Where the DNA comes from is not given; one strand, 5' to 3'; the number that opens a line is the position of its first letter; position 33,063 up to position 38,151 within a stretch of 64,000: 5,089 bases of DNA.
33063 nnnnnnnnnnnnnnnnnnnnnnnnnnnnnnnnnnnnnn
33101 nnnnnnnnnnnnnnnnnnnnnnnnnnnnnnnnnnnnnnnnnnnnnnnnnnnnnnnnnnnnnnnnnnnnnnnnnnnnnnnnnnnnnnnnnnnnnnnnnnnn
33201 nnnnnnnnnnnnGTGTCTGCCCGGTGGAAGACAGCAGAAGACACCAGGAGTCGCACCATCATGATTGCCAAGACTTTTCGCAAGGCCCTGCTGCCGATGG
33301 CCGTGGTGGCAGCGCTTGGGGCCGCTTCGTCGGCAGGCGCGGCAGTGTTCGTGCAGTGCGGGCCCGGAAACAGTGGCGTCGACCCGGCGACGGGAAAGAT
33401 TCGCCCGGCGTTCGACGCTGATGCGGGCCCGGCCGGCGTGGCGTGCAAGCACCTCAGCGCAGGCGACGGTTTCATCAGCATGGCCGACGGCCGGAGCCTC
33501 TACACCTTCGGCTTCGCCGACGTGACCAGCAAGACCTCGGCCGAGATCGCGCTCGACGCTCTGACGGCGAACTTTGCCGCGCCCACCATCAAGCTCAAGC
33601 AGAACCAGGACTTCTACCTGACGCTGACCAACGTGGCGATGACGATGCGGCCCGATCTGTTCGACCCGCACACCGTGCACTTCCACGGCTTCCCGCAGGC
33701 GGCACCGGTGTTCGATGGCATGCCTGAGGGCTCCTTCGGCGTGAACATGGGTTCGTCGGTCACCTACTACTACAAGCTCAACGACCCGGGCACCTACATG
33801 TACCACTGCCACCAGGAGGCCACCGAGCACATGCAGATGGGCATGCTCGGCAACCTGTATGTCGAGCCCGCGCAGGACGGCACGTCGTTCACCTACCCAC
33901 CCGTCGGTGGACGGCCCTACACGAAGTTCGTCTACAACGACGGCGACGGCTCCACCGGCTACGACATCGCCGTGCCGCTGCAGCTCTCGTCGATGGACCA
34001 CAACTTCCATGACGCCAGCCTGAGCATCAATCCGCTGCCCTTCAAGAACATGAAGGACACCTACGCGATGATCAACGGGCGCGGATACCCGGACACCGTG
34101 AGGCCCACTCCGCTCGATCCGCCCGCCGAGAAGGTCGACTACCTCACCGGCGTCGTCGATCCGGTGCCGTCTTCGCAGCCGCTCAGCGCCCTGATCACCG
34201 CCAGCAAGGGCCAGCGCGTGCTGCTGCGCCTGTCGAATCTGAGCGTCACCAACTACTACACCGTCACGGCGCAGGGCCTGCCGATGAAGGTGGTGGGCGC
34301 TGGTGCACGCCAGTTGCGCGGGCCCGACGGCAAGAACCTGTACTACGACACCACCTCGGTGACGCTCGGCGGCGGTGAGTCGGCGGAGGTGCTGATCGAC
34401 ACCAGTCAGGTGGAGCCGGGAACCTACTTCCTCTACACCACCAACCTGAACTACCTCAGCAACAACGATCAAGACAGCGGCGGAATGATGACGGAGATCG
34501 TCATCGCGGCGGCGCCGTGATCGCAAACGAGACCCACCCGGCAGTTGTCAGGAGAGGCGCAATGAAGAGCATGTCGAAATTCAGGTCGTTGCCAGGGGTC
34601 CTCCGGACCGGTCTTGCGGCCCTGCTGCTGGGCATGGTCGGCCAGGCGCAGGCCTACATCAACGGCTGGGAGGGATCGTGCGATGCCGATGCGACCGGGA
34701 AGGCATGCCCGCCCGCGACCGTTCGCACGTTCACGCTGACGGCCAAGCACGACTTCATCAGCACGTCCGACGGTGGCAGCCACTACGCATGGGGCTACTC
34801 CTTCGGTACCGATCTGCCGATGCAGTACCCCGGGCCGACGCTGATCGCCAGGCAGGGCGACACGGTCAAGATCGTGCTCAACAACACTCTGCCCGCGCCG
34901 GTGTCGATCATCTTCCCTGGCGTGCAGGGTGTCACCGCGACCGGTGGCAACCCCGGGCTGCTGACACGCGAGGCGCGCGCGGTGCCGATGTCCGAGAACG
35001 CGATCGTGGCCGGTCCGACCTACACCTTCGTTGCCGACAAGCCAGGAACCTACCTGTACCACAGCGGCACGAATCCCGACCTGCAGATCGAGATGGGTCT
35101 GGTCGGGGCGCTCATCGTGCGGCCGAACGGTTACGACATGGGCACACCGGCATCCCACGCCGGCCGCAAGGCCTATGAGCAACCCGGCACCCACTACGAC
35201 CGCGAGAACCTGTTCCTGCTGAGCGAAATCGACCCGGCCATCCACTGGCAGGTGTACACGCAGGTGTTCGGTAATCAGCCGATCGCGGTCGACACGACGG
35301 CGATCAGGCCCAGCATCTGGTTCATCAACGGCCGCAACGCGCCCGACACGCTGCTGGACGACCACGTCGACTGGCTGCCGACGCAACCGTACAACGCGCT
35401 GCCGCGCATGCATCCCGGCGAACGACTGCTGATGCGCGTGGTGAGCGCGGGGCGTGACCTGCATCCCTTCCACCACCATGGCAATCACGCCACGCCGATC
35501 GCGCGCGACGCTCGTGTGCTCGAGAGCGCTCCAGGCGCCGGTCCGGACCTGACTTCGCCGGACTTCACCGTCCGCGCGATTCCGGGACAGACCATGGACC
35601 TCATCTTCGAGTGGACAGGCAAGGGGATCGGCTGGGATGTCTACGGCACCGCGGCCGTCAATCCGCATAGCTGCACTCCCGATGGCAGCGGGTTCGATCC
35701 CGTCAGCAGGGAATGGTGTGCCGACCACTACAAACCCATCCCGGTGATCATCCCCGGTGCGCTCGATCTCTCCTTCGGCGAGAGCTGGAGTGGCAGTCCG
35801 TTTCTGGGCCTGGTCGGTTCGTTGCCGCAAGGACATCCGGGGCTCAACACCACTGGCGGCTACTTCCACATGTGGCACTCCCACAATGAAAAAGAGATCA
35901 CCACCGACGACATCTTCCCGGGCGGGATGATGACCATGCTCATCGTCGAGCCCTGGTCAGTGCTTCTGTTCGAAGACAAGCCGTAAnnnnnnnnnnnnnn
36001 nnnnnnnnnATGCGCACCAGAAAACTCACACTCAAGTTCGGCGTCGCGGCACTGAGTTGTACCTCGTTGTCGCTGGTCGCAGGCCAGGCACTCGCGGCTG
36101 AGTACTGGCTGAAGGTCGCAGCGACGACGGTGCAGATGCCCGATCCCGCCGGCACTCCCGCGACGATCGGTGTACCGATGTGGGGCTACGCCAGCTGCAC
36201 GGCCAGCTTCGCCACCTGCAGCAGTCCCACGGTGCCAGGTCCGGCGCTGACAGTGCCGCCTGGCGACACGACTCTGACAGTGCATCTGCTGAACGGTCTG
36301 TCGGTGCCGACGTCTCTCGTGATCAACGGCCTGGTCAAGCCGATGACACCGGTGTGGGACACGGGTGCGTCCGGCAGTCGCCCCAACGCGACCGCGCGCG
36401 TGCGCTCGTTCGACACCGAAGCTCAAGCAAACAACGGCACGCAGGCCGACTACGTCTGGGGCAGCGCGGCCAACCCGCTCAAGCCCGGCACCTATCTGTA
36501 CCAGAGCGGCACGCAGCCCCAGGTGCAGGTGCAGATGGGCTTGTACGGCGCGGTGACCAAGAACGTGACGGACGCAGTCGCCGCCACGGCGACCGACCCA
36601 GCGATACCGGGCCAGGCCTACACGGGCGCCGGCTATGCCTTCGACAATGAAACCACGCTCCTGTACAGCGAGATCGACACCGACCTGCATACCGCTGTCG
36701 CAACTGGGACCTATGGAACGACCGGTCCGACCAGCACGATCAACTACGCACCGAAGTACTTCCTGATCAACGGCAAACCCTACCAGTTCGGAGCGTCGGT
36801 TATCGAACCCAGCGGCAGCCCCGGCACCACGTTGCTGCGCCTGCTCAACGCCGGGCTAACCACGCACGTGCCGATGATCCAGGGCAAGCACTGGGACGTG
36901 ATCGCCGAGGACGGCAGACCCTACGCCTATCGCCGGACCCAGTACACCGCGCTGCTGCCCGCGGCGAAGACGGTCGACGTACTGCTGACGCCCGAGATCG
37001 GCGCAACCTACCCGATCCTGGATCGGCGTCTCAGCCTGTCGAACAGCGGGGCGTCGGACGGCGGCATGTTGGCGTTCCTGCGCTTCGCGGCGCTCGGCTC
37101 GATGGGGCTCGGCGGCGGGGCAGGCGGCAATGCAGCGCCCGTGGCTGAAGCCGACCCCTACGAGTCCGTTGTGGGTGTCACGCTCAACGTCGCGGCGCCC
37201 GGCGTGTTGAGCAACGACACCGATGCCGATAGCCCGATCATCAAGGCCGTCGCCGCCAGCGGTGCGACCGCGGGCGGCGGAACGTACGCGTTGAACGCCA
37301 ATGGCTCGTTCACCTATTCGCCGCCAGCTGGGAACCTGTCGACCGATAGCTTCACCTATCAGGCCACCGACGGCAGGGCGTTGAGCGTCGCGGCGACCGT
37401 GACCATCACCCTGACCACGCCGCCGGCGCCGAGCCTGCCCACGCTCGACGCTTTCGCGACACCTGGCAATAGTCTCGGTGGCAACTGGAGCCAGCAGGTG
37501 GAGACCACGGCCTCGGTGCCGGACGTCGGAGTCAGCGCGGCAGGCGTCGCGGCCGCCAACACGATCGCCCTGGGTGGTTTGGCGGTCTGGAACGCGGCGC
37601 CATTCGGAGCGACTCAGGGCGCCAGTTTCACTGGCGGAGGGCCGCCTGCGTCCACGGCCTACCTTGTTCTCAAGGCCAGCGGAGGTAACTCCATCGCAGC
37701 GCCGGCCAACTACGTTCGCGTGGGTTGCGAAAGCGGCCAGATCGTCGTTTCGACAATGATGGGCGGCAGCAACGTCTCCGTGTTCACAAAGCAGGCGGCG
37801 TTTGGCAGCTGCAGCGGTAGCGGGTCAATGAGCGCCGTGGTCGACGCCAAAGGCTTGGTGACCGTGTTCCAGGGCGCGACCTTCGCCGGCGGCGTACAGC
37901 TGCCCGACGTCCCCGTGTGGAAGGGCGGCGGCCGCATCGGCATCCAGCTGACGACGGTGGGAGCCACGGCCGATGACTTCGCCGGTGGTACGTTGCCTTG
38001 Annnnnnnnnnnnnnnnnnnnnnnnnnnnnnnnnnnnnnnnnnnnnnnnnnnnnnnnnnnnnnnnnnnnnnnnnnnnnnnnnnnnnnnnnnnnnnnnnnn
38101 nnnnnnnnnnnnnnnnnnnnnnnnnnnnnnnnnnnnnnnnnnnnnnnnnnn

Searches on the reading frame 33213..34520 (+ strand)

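Call 14: search_protein_families(library=pfam, proteins=[window:33213-34520:+], max_evalue=0.001)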
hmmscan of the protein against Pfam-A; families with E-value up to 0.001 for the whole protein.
window:33213-34520:+ (435 aa): 3 families
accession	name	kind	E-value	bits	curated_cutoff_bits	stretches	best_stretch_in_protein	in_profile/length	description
PF07732.21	Cu-oxidase_3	-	9.1e-15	55.2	21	1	120-221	23-118/119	Multicopper oxidase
PF07731.20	Cu-oxidase_2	-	1.5e-14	54.4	20.4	1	119-220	28-136/137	Multicopper oxidase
PF00394.28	Cu-oxidase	-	1.3e-10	42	21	1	299-417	52-138/157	Multicopper oxidase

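Call 48: search_protein_families(library=ncbifam, proteins=[window:33213-34520:+], max_evalue=0.001)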
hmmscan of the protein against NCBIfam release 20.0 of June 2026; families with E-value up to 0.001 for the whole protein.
window:33213-34520:+ (435 aa): 4 families
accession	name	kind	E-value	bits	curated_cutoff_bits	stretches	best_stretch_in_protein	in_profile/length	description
TIGR01480.1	copper_res_A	subfamily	1.5e-14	53.4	478.95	1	118-366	70-300/593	copper resistance system multicopper oxidase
TIGR03388.1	ascorbase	equivalog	7.2e-09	34.8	614.8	1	116-227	24-130/542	L-ascorbate oxidase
TIGR02376.1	Cu_nitrite_red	equivalog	3.4e-07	29.9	296.3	1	122-220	57-147/326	copper-containing nitrite reductase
NF008205.1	PRK10965.1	equivalog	0.00089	18.2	525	0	117-220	70-166/529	multicopper oxidase CueO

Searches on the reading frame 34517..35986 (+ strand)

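Call 14: search_protein_families(library=pfam, proteins=[window:34517-35986:+], max_evalue=0.001)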
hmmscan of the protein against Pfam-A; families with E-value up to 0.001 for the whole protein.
window:34517-35986:+ (489 aa): 2 families
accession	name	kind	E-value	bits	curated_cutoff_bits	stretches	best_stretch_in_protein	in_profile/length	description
PF07732.21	Cu-oxidase_3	-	1.3e-11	45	21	1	103-204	23-117/119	Multicopper oxidase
PF07731.20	Cu-oxidase_2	-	8.7e-05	22.7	20.4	0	98-203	24-135/137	Multicopper oxidase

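Call 48: search_protein_families(library=ncbifam, proteins=[window:34517-35986:+], max_evalue=0.001)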
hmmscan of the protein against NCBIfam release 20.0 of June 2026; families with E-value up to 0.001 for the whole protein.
window:34517-35986:+ (489 aa): 3 families
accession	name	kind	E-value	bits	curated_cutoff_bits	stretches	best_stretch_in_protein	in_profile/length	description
TIGR03388.1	ascorbase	equivalog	5e-11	42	614.8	1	103-237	28-141/542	L-ascorbate oxidase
TIGR01480.1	copper_res_A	subfamily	5.8e-09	35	478.95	1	103-206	72-165/593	copper resistance system multicopper oxidase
TIGR02376.1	Cu_nitrite_red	equivalog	2.5e-07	30.3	296.3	1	72-204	30-147/326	copper-containing nitrite reductase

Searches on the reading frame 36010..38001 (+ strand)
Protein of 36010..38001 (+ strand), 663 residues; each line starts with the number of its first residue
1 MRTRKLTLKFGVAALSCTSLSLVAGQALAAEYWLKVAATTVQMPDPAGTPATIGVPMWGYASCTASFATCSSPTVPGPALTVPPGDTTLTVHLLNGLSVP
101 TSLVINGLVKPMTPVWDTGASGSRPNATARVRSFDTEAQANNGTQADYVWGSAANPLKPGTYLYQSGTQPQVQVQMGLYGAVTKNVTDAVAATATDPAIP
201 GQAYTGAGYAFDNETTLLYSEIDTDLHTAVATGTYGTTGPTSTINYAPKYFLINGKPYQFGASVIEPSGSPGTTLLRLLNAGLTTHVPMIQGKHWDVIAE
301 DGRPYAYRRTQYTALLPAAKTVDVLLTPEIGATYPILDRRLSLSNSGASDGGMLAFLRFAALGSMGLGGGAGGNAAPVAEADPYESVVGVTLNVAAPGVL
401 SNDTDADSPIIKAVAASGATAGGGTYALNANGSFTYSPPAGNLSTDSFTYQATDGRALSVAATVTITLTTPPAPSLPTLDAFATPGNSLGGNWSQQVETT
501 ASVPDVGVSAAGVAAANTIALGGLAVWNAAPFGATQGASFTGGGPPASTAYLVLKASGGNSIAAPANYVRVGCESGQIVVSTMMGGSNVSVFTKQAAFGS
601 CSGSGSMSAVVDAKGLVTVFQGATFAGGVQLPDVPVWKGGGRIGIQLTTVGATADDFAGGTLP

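Call 14: search_protein_families(library=pfam, proteins=[window:36010-38001:+], max_evalue=0.001)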
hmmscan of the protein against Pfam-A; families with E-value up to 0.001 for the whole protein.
window:36010-38001:+ (663 aa): 4 families
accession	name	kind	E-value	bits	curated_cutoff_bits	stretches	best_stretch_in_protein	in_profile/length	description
PF17963.7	Big_9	-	5.9e-15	56.4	23.6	1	374-467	1-89/89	Bacterial Ig domain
PF17892.7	Cadherin_5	-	1.2e-11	44.8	26.5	1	374-469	2-98/98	Cadherin-like domain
PF17803.7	Cadherin_4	-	8.5e-10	39.4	25.1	1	372-436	9-71/71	Bacterial cadherin-like domain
PF07732.21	Cu-oxidase_3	-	0.00057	20.4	21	0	74-142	23-89/119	Multicopper oxidase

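Call 48: search_protein_families(library=ncbifam, proteins=[window:36010-38001:+], max_evalue=0.001)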
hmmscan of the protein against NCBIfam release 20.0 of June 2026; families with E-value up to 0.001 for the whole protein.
window:36010-38001:+ (663 aa): 1 family
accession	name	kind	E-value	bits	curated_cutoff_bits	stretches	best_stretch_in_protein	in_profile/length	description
NF012211.1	tand_rpt_95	domain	2e-09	37.3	90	1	398-469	14-85/98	tandem-95 repeat protein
